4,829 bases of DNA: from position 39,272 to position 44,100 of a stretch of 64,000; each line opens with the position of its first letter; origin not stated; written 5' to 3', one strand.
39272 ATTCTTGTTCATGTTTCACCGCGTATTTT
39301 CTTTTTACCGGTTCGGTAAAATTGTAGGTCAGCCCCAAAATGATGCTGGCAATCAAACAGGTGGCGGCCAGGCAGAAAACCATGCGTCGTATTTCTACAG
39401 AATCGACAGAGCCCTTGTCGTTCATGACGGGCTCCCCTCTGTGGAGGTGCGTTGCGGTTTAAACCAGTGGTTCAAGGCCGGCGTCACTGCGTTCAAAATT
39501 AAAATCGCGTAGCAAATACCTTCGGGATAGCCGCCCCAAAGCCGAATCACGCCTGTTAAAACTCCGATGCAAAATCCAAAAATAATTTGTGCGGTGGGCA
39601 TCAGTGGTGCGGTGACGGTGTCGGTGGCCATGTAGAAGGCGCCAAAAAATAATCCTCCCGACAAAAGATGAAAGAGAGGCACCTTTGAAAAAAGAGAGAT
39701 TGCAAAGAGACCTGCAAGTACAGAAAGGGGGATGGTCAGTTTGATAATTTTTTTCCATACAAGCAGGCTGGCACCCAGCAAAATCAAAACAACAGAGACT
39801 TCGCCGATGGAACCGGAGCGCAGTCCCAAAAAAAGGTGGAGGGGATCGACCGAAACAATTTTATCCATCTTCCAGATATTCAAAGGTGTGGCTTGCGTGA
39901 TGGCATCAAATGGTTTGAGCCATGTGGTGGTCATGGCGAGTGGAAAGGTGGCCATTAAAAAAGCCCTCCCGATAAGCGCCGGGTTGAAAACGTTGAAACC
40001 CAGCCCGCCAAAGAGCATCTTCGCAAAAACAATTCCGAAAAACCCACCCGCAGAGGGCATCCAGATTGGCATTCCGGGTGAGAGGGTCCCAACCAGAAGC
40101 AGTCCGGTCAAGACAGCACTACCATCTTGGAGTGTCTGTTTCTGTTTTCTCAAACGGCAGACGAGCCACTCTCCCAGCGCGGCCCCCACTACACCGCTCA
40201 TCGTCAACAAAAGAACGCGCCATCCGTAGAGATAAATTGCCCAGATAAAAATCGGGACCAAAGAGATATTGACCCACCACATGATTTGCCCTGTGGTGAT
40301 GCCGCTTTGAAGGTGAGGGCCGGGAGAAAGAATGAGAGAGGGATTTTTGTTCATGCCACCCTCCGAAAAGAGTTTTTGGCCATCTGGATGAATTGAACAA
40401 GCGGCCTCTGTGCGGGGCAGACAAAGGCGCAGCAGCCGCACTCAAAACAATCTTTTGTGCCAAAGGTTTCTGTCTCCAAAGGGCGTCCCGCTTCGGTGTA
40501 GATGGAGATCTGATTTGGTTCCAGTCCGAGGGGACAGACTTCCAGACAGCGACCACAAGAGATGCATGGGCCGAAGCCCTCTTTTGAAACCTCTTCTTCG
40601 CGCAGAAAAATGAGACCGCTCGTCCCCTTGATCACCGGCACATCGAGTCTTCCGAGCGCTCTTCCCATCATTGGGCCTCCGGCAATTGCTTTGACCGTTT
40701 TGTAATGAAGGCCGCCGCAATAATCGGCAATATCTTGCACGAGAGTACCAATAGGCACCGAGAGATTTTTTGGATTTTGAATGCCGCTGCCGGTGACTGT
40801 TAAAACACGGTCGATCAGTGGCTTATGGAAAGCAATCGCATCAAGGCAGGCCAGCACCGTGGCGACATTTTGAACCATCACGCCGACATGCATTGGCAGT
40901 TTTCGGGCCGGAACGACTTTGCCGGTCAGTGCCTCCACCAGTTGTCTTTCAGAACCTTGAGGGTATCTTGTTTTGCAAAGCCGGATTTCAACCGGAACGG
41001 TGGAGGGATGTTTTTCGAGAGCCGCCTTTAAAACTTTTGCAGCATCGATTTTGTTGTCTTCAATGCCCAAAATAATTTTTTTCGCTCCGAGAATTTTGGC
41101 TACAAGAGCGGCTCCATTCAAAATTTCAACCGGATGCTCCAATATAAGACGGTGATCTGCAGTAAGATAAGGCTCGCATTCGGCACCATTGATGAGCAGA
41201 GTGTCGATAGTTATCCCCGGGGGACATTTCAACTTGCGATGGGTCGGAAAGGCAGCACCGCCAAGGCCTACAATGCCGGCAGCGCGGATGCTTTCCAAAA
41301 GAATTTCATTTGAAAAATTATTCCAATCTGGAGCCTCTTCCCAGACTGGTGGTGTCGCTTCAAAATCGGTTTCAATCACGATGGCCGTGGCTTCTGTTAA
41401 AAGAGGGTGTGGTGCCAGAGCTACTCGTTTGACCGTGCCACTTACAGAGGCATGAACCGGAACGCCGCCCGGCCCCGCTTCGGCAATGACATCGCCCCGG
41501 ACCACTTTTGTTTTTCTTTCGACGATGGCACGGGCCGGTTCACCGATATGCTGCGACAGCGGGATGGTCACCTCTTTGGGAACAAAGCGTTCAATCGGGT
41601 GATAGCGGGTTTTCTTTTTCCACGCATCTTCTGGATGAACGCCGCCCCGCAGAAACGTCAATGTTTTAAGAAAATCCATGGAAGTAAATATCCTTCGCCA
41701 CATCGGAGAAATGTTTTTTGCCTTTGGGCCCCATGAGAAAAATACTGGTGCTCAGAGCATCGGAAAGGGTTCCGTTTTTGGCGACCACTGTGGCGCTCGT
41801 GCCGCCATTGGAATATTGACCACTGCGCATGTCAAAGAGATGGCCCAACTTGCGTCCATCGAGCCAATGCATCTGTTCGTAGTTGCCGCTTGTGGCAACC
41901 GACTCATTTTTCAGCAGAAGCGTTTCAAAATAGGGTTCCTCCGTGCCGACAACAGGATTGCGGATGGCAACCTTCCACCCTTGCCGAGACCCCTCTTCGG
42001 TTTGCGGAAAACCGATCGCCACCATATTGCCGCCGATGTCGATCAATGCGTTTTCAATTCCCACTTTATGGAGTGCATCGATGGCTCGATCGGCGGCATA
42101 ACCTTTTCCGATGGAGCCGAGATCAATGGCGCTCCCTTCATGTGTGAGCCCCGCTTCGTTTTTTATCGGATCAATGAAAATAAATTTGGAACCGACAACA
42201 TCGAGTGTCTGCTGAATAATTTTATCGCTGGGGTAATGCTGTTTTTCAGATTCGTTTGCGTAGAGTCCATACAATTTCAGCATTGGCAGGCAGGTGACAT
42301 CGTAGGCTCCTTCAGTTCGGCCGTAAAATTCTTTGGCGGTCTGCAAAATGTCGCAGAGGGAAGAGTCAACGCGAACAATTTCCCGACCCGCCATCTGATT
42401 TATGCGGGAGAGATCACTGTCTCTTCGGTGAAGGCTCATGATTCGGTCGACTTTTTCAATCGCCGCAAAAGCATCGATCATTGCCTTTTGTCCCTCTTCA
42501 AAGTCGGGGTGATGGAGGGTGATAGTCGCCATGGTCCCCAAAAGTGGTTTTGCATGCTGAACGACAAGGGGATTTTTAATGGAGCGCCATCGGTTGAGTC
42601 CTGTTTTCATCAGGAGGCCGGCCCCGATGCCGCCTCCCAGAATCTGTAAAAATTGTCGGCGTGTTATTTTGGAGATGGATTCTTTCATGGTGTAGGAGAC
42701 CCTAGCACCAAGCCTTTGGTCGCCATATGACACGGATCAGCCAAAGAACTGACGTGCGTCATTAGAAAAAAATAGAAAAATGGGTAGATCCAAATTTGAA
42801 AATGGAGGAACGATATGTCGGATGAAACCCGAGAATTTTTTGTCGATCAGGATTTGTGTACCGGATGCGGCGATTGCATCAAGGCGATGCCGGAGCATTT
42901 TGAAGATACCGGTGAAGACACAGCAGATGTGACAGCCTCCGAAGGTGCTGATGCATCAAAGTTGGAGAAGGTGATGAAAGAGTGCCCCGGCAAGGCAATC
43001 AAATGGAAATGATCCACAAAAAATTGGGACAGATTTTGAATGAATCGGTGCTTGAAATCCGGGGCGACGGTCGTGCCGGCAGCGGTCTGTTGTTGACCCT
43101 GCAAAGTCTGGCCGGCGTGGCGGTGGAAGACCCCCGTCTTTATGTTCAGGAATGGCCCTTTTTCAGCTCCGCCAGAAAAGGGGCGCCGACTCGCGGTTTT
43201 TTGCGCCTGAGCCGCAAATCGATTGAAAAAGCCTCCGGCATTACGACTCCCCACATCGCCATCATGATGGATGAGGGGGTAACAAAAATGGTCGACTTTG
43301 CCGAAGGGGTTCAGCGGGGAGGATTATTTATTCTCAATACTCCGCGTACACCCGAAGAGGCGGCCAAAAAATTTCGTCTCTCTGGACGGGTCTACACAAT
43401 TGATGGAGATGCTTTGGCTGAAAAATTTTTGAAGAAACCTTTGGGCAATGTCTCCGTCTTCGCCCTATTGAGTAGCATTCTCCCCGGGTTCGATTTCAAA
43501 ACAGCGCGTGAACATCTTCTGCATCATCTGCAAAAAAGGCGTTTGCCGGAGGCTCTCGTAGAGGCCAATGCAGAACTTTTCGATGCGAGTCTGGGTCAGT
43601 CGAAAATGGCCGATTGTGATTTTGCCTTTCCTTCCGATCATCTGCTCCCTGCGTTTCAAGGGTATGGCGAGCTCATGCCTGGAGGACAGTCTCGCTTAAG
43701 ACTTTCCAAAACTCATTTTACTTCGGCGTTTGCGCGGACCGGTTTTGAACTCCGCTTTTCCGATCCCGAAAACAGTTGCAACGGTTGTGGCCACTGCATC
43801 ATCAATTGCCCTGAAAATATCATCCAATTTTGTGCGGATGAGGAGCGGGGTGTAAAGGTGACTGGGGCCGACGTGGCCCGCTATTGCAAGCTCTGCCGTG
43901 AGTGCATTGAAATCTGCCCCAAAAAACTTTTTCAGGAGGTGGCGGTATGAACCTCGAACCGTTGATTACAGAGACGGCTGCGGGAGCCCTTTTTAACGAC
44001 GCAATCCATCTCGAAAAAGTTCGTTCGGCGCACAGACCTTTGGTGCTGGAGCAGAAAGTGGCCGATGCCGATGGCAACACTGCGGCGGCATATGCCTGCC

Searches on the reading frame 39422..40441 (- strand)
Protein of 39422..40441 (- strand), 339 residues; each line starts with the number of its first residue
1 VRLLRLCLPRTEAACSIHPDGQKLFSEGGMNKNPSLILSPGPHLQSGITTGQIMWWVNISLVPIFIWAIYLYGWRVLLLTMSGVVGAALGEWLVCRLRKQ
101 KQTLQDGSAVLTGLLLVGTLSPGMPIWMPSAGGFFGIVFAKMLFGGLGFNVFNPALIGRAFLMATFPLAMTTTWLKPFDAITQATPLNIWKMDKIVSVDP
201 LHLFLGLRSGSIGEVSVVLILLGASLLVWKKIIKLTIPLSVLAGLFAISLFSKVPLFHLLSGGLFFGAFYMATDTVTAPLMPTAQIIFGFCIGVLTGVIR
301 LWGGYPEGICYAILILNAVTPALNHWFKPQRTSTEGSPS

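Call 27: search_protein_families(library=pfam, proteins=[window:39422-40441:-], max_evalue=0.001)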
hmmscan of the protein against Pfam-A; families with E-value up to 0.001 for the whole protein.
window:39422-40441:- (339 aa): 1 family
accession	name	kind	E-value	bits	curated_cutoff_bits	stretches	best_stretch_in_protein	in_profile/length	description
PF03116.20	NQR2_RnfD_RnfE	-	6.5e-100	334.8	27.7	1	38-331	2-294/296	NQR2, RnfD, RnfE family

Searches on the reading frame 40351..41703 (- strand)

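Call 27: search_protein_families(library=pfam, proteins=[window:40351-41703:-], max_evalue=0.001)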
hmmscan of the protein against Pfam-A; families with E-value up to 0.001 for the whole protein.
window:40351-41703:- (450 aa): 10 families
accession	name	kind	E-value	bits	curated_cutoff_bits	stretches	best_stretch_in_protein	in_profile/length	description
PF01512.22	Complex1_51K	-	1.6e-51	174.6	31.2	1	139-285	1-147/150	Nuo51 FMN-binding domain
PF13375.12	RnfC_N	-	5.1e-25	87.9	25.6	1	18-114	3-100/101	RnfC Barrel sandwich hybrid domain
PF10531.15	SLBB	-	8.1e-08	32.4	27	1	301-348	2-54/55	SLBB domain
PF12838.12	Fer4_7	-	9.4e-07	29.6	27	1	380-431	2-50/52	4Fe-4S dicluster domain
PF13187.11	Fer4_9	-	7.7e-06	26.3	27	1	380-432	2-50/52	4Fe-4S dicluster domain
PF25160.1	LdpA_Fe-S-bd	-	2.7e-05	24.3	27.6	0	380-394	28-42/49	LdpA Fe-S cluster-binding domain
PF13183.11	Fer4_8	-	2.9e-05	24.9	27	1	379-431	4-66/68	4Fe-4S dicluster domain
PF13237.11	Fer4_10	-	8.9e-05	22.8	25.5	1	379-430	8-53/53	4Fe-4S dicluster domain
PF13746.11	Fer4_18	-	0.00013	22.5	27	0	369-394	50-75/114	4Fe-4S dicluster domain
PF12797.12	Fer4_2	-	0.00088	19.5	24.5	0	379-391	9-21/22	4Fe-4S binding domain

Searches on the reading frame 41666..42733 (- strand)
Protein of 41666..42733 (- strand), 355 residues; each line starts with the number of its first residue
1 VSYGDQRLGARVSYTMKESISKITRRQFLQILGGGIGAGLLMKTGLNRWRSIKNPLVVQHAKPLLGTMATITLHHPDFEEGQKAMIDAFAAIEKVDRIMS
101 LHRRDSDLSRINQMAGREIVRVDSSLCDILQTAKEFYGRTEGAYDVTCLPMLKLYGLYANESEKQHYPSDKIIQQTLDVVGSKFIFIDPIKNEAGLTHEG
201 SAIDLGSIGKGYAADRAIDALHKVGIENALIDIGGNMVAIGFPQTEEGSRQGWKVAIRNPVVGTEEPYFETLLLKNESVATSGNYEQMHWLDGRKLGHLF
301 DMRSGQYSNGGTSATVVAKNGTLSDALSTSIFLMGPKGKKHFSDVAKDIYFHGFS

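Call 27: search_protein_families(library=pfam, proteins=[window:41666-42733:-], max_evalue=0.001)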
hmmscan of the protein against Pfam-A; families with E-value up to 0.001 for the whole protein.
window:41666-42733:- (355 aa): 1 family
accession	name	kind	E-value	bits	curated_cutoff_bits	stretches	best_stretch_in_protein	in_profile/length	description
PF02424.20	ApbE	-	5.3e-66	223.3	25.6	1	65-342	1-254/266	ApbE family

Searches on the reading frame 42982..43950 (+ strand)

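Call 27: search_protein_families(library=pfam, proteins=[window:42982-43950:+], max_evalue=0.001)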
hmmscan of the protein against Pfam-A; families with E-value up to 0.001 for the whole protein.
window:42982-43950:+ (322 aa): 7 families
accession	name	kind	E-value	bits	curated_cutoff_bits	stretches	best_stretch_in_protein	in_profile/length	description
PF01558.24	POR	-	8.2e-21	75.4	27.4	1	33-202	2-170/173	Pyruvate ferredoxin/flavodoxin oxidoreductase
PF12837.12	Fer4_6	-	9.5e-07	28.9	25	1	263-281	6-24/24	4Fe-4S binding domain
PF12838.12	Fer4_7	-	4.3e-06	27.5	27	1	265-315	1-51/52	4Fe-4S dicluster domain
PF13183.11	Fer4_8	-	1e-05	26.4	27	0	259-280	47-68/68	4Fe-4S dicluster domain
PF00037.32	Fer4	-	7.6e-05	22.8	21.1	0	263-282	5-24/24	4Fe-4S binding domain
PF13237.11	Fer4_10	-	0.00013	22.3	25.5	1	264-313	7-53/53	4Fe-4S dicluster domain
PF13187.11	Fer4_9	-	0.00022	21.6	27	0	266-315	2-50/52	4Fe-4S dicluster domain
